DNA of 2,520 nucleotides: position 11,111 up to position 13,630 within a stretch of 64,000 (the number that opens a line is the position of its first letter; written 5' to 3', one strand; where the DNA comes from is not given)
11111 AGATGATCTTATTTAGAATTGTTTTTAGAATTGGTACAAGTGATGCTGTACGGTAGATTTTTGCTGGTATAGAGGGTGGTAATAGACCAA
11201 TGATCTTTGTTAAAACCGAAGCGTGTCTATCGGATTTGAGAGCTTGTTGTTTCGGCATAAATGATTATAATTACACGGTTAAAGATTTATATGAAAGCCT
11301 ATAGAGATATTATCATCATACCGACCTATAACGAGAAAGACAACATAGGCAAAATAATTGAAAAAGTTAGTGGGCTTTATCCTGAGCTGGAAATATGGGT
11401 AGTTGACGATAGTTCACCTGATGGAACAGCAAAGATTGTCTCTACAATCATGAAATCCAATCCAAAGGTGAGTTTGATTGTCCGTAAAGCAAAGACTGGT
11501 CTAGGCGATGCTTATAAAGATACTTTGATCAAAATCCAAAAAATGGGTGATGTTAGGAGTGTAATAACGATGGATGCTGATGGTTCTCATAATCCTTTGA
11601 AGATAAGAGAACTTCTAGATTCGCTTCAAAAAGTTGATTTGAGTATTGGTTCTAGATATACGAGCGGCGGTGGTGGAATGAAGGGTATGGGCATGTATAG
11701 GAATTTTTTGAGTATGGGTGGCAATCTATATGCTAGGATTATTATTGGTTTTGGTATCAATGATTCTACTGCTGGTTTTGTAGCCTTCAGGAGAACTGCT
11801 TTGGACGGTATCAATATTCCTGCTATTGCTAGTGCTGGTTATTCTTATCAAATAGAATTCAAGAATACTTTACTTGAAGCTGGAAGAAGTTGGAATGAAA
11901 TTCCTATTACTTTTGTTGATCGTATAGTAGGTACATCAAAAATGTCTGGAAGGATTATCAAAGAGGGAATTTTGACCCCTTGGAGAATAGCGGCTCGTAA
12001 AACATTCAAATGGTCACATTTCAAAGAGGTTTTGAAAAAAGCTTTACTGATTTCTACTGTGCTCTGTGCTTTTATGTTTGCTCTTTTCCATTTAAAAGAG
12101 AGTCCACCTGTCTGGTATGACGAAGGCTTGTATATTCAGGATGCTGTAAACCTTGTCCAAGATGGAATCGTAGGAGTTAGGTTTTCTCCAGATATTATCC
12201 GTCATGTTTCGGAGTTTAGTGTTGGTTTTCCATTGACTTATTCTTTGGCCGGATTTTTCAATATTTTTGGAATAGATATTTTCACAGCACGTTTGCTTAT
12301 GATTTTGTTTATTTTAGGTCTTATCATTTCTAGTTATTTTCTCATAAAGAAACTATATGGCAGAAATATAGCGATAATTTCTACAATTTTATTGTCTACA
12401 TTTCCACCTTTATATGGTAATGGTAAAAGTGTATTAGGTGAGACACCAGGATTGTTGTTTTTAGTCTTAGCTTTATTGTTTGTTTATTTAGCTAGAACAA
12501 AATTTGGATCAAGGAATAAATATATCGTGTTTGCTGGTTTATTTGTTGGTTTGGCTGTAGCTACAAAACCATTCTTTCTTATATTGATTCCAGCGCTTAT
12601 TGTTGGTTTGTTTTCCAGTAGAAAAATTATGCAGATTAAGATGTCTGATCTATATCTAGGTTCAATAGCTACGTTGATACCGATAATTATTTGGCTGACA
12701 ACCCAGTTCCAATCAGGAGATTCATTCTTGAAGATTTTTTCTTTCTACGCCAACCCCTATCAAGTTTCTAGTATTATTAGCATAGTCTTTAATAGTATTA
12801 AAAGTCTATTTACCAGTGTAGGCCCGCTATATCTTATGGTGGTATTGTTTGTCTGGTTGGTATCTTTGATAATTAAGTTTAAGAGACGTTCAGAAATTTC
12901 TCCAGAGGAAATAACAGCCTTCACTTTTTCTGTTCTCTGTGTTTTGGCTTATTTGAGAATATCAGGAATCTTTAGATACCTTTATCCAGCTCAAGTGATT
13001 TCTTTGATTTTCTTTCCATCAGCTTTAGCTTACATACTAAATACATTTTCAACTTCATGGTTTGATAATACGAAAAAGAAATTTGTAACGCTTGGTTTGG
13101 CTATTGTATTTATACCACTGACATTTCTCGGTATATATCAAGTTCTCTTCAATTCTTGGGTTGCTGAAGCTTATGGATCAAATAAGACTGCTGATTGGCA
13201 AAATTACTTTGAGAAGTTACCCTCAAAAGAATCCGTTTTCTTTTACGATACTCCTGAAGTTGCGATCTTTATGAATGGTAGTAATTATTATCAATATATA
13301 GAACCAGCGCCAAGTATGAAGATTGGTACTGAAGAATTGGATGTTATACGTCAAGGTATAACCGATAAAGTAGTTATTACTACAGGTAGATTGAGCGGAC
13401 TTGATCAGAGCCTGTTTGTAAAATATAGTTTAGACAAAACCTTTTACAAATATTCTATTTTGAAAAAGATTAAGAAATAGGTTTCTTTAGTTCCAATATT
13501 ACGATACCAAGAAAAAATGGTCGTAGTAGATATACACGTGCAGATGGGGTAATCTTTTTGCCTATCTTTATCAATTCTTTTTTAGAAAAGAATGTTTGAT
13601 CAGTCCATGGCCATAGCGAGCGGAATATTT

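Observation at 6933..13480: GtrA / GT-C / GtrB-like module including a fusion of polyprenol-phosphate-sugar synthase with a GT-C membrane transferase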

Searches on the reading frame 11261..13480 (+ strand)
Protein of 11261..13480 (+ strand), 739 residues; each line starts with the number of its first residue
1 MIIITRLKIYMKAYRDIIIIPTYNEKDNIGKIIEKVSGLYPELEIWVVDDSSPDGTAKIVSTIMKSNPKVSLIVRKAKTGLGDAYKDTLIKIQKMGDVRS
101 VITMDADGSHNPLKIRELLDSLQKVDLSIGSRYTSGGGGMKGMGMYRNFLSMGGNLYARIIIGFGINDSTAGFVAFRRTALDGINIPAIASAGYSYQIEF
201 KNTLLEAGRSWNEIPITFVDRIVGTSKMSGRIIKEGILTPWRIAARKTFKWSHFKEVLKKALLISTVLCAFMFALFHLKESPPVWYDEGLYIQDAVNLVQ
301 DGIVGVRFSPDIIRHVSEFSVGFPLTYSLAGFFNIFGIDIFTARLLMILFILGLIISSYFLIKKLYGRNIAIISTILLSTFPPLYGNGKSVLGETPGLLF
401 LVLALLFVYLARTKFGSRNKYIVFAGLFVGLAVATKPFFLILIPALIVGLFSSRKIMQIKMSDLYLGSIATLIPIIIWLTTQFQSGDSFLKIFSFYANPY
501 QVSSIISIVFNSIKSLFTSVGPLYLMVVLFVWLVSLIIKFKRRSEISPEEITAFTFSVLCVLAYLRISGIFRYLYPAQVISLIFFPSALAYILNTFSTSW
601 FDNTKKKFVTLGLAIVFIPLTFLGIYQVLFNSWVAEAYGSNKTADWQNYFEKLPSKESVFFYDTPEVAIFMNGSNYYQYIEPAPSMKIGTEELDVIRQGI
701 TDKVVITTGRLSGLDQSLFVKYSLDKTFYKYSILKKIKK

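Call 3: search_protein_families(library=pfam, proteins=[window:11261-13480:+], max_evalue=0.01)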
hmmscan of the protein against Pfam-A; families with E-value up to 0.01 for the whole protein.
window:11261-13480:+ (739 aa): 3 families
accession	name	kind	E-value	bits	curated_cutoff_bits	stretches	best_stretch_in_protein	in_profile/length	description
PF00535.33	Glycos_transf_2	-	7e-25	88.3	23.3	1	18-182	2-165/168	Glycosyl transferase family 2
PF13231.12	PMT_2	-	6.8e-14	52.8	26.1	1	327-478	8-160/160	Dolichyl-phosphate-mannose-protein mannosyltransferase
PF10111.15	Glyco_tranf_2_2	-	0.0048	16.9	27.3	1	18-73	2-60/276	Glycosyltransferase like family 2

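Call 4: search_protein_families(library=ncbifam, proteins=[window:11261-13480:+], max_evalue=0.01)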
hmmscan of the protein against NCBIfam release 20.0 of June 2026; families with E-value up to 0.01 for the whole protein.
window:11261-13480:+ (739 aa): 14 families
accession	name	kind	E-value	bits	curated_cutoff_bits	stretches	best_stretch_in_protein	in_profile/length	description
TIGR04182.1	glyco_TIGR04182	equivalog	1.2e-13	51.2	325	1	18-226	4-198/293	S-layer glycoprotein N-glycosyltransferase AglJ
NF058614.1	PPMAGASynPpgS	equivalog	1.4e-12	47.6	370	1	18-217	4-195/226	polyprenyl-phospho-N-acetylgalactosaminyl synthase PpgS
NF053846.1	glyco_with_XrtP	equivalog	8.2e-12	44.5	520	1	17-112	44-148/440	XrtP-associated glycosyltransferase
TIGR03937.1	PgaC_IcaA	equivalog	5.1e-09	35.6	422.3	1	18-108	49-136/407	poly-beta-1,6-N-acetyl-D-glucosamine synthase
NF041391.1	DPhHxTase_Halo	equivalog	1e-08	34.4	375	1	22-223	3-188/213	dolichyl-phosphate hexose transferase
TIGR04283.1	glyco_like_mftF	equivalog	2e-07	30.8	182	1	18-62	3-48/221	TIGR04283 family arsenosugar biosynthesis glycosyltransferase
NF047683.1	TeichurnBiosyTuaG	equivalog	1.3e-06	28.3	400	1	18-126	10-115/252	teichuronic acid biosynthesis protein TuaG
TIGR03469.1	HpnB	hypoth_equivalog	7.7e-06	25.2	379.25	1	17-131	46-169/386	hopene-associated glycosyltransferase HpnB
NF045692.1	OglycostaseCruG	equivalog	2.9e-05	23.2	600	1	18-75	45-103/386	2'-O-glycosyltransferase CruG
NF047588.1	GlcsyltransPgfSStrep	equivalog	3.5e-05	23.2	500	1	18-183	5-166/308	glycosyltransferase PgfS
NF050050.1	ProtGlycPglI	equivalog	3.7e-05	23.3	500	1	18-75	6-64/306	GalNAc(5)-diNAcBac-PP-undecaprenol beta-1,3-glucosyltransferase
NF007986.1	PRK10714.1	equivalog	5e-05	22.4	529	1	17-183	9-171/316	undecaprenyl-phosphate 4-deoxy-4-formamido-L-arabinose transferase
NF007482.0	PRK10073.1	equivalog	0.002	17.2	423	1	18-120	10-108/334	glycosyltransferase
NF038302.1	EPS_HpsE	equivalog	0.0035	16.4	300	1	18-69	5-60/307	hormogonium polysaccharide biosynthesis glycosyltransferase HpsE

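Call 5: find_homologous_proteins(query=window:11261-13477:+)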
Query window:11261-13477:+ (739 aa): 148 proteins with E <= 0.001 among 8000 candidates; the best 120 are listed.
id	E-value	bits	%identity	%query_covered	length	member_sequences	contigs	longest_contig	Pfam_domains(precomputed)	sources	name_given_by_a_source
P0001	0.0e+0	1600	100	99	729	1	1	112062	PF00535.33,PF13231.13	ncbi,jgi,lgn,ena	ncbi:MAG: glycosyltransferase [Candidatus Paceibacterota bacterium]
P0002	0.0e+0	1153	70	98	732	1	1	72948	PF00535.33,PF13231.13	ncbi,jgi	ncbi:MAG: glycosyltransferase [Candidatus Paceibacterota bacterium]|jgi:dolichol-phosphate mannosylt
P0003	7.5e-234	797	51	98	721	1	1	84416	PF10111.15,PF00535.33,PF13231.13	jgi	jgi:dolichol-phosphate mannosyltransferase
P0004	4.1e-227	774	51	98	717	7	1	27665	PF00535.33,PF13231.13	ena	-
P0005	5.3e-227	774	49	98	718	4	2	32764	PF00535.33,PF13231.13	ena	-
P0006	1.3e-226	773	50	99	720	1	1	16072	PF00535.33,PF13231.13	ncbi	-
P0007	2.9e-224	765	49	98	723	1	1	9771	PF13641.13,PF00535.33,PF13231.13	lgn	-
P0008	1.4e-223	763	49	98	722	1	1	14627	PF00535.33,PF13231.13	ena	-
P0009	2.2e-219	749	48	98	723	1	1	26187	PF00535.33,PF13231.13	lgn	-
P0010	2.1e-217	742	50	99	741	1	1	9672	PF00535.33,PF13231.13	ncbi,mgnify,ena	mgnify:CR=1 FL=1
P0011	1.1e-216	740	48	98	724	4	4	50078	PF02366.25,PF00535.33,PF13231.13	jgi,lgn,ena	-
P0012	2.3e-215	735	48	98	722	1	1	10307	PF00535.33,PF13231.13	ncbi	-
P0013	2.2e-214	732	48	98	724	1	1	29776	PF00535.33,PF13231.13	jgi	jgi:dolichol-phosphate mannosyltransferase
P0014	1.8e-212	726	50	94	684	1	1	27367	PF00535.33,PF13231.13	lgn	-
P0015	1.2e-206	707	46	98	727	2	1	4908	PF13641.13,PF00535.33,PF13231.13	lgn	-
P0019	8.7e-195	667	46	98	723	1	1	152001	PF13641.13,PF00535.33,PF13231.13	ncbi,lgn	-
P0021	1.2e-191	657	45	98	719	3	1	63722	PF00535.33,PF13231.13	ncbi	-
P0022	4.5e-190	652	45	98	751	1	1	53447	PF00535.33,PF13231.13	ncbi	-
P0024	2.5e-185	636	44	99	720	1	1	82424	PF00535.33,PF13231.13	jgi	-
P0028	1.4e-167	578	57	65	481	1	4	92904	PF13231.13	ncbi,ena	ncbi:MAG: glycosyltransferase family 39 protein [Patescibacteria group bacterium]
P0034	4.9e-119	417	46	63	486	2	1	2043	PF02366.25,PF13231.13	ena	-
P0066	8.0e-85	304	34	65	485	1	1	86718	PF02366.25,PF13231.13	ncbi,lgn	-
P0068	9.4e-82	294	36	62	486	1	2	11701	PF02366.25,PF13231.13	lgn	-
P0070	2.1e-79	286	35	62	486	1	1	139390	PF02366.25,PF13231.13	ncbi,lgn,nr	ncbi:glycosyltransferase family 39 protein [Candidatus Parcubacteria bacterium]|nr:glycosyltransfera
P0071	4.8e-79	285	35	62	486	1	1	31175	PF02366.25,PF13231.13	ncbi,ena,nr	ncbi:MAG TPA: glycosyltransferase family 39 protein [Candidatus Paceibacterota bacterium]|nr:glycosy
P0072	1.0e-78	284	40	62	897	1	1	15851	PF13847.13,PF13489.13,PF02366.25,PF13649.13,PF00535.33,PF08241.19,PF08242.19,PF13231.13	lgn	-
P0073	1.7e-76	276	35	63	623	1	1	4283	PF04138.21,PF13231.13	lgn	-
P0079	2.2e-68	250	49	36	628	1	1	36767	PF00535.33,PF13231.13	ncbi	-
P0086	3.1e-47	180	44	32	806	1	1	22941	PF11028.15,PF00535.33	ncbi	-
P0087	4.0e-47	179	31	64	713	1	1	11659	PF02366.25,PF00535.33,PF13231.13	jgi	-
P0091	7.2e-45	172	42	31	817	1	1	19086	PF11028.15,PF00535.33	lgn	-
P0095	1.7e-43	167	41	32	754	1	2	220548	PF00535.33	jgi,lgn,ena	jgi:dolichol-phosphate mannosyltransferase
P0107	1.6e-39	154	41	31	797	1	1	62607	PF13641.13,PF00535.33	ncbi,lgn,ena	-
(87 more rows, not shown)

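Call 6: search_solved_structures(query=window:11261-13477:+, max_evalue=1, show_alignments=2)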
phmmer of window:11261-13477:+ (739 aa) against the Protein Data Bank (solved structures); distinct sequences matched with E-value up to 1: 10.
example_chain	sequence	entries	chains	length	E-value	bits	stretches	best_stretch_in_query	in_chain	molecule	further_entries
5mlz_A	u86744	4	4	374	7.4e-22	80.9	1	8-243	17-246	Dolichol monophosphate mannose synthase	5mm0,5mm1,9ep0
2z87_A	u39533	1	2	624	0.0012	20.7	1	18-136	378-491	Chondroitin synthase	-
2z86_A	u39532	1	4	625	0.0012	20.7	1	18-136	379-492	Chondroitin synthase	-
9omj_A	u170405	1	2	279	0.012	17.4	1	15-93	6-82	Glycosyltransferase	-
9omm_A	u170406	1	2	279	0.017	16.9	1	17-93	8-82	Glycosyltransferase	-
9omh_A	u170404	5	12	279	0.017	16.9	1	17-93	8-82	Glycosyltransferase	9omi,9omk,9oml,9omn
6yv7_B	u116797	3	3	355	0.019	16.7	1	15-98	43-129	Glycosyl transferase, family 2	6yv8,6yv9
6yv7_A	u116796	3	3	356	0.019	16.7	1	15-98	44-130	Glycosyl transferase, family 2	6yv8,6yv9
3bcv_A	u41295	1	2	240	0.028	16.2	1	18-85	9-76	Putative glycosyltransferase protein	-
5tze_C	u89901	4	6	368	0.043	15.6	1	18-112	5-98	Glycosyl transferase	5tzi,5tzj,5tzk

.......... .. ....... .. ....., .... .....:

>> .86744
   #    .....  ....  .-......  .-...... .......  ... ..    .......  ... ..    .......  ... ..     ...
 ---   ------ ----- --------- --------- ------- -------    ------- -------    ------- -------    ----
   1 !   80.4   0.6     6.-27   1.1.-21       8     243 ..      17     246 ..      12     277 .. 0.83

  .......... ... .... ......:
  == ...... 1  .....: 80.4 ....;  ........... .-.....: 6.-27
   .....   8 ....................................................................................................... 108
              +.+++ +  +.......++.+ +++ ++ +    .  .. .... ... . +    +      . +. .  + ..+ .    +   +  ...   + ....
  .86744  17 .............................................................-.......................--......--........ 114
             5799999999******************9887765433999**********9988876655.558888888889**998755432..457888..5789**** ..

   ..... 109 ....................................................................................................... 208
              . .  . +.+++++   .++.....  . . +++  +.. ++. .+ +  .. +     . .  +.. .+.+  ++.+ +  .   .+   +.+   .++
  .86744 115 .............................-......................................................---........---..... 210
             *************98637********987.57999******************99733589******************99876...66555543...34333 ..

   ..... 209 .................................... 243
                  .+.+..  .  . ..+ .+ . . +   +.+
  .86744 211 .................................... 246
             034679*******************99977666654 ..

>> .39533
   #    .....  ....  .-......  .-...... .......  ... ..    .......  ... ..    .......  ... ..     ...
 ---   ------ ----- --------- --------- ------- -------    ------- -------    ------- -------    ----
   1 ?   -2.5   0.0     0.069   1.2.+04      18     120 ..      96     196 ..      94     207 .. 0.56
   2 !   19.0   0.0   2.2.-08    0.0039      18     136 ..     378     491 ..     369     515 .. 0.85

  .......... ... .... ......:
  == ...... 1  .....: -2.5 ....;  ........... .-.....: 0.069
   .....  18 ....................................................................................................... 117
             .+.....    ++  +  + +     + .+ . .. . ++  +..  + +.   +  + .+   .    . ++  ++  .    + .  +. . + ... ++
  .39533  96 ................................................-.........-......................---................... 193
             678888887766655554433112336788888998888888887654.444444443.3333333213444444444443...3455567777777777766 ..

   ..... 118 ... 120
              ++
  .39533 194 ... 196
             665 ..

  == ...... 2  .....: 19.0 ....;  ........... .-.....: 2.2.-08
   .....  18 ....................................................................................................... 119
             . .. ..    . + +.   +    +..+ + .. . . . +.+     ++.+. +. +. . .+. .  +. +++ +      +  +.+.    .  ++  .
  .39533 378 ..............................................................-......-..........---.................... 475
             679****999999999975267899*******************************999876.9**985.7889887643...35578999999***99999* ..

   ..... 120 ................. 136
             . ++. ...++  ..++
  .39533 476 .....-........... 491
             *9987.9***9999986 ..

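Call 13: find_encoding_contigs(protein=P0028, flank=8000, max_places=3)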
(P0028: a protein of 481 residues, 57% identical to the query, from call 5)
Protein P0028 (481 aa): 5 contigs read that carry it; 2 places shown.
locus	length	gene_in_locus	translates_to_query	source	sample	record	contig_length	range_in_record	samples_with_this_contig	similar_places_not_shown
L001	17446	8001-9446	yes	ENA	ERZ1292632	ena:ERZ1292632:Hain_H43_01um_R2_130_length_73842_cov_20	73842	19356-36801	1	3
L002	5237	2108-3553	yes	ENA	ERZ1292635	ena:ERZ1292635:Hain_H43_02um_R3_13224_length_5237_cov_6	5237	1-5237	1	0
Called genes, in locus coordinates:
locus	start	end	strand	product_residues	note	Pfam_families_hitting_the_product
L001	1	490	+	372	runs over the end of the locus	PF13231:PMT_2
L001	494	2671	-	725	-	PF00535:Glycos_transf_2, PF10111:Glyco_tranf_2_2 (weak), PF13641:Glyco_tranf_2_3 (weak), PF02310:B12-binding, PF04055:Radical_SAM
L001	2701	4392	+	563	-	PF13231:PMT_2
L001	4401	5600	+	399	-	PF00535:Glycos_transf_2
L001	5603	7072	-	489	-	PF02310:B12-binding, PF04055:Radical_SAM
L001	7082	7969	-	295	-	PF05575:V_cholerae_RfbT (weak), PF05050:Methyltransf_21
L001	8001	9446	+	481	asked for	PF13231:PMT_2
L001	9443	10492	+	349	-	PF13439:Glyco_transf_4 (faint), PF00534:Glycos_transf_1, PF13692:Glyco_trans_1_4, PF13524:Glyco_trans_1_2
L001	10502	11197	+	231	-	PF13489:Methyltransf_23, PF07021:MetW, PF13847:Methyltransf_31 (weak), PF08241:Methyltransf_11, PF08242:Methyltransf_12, PF13649:Methyltransf_25 (weak)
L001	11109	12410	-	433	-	PF08421:Methyltransf_13, PF13489:Methyltransf_23, PF08241:Methyltransf_11, PF08242:Methyltransf_12, PF13649:Methyltransf_25 (weak), PF08484:Methyltransf_14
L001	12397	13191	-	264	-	PF01370:Epimerase, PF02719:Polysacc_synt_2, PF04321:RmlD_sub_bind, PF16363:GDP_Man_Dehyd, PF07993:NAD_binding_4 (weak)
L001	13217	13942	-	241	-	PF00483:NTP_transferase, PF12804:NTP_transf_3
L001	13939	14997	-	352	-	PF04321:RmlD_sub_bind, PF01073:3Beta_HSD, PF01370:Epimerase, PF02719:Polysacc_synt_2, PF07993:NAD_binding_4, PF16363:GDP_Man_Dehyd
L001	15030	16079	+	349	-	PF00534:Glycos_transf_1, PF13692:Glyco_trans_1_4, PF13524:Glyco_trans_1_2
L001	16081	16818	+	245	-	PF00535:Glycos_transf_2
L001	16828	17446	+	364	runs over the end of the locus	PF13439:Glyco_transf_4, PF13579:Glyco_trans_4_4, PF20706:GT4-conflict, PF00534:Glycos_transf_1, PF13692:Glyco_trans_1_4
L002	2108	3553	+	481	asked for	PF13231:PMT_2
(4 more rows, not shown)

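Call 25: find_encoding_contigs(protein=P0002, flank=10000, max_places=2)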
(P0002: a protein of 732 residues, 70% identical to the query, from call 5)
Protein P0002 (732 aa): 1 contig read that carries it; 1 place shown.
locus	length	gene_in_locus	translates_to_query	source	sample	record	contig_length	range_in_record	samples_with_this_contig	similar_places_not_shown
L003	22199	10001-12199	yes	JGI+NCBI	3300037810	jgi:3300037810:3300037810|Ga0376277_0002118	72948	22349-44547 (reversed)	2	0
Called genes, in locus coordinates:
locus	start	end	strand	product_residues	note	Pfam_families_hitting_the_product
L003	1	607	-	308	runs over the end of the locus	PF01544:CorA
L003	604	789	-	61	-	-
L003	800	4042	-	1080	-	PF00270:DEAD, PF04851:ResIII, PF18766:SWI2_SNF2 (weak), PF00271:Helicase_C, PF14311:DUF4379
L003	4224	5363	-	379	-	PF00149:Metallophos (faint), PF12850:Metallophos_2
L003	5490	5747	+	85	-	PF01106:NifU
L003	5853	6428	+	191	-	PF01209:Ubie_methyltran (faint), PF13489:Methyltransf_23 (weak), PF03141:Methyltransf_29 (weak), PF13847:Methyltransf_31, PF08241:Methyltransf_11, PF08242:Methyltransf_12, PF13649:Methyltransf_25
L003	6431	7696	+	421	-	PF07992:Pyr_redox_2, PF13738:Pyr_redox_3 (faint), PF00070:Pyr_redox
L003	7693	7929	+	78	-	PF13459:Fer4_15, PF13370:Fer4_13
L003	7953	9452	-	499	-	PF02310:B12-binding, PF04055:Radical_SAM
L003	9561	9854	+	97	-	-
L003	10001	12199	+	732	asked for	PF00535:Glycos_transf_2, PF13231:PMT_2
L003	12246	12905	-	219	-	PF01209:Ubie_methyltran, PF13489:Methyltransf_23, PF05724:TPMT (weak), PF05175:MTS, PF13847:Methyltransf_31, PF08241:Methyltransf_11, PF08242:Methyltransf_12, PF13649:Methyltransf_25, +1 more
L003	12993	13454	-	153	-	PF03891:DUF333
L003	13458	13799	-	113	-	-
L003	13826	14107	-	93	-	-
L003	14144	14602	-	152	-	PF20274:cREC_REC, PF00072:Response_reg, PF03709:OKR_DC_1_N (weak)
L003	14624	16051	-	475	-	PF00989:PAS (weak), PF13426:PAS_9 (weak), PF00512:HisKA, PF02518:HATPase_c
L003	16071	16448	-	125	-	PF00072:Response_reg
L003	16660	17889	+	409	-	PF11999:Ice_binding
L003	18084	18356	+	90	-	PF01022:HTH_5, PF13412:HTH_24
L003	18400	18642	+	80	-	PF00462:Glutaredoxin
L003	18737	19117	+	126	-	-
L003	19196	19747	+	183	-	PF04542:Sigma70_r2, PF08281:Sigma70_r4_2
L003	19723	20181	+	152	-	-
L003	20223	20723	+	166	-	PF00293:NUDIX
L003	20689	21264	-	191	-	-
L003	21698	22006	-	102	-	-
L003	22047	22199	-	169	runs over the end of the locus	-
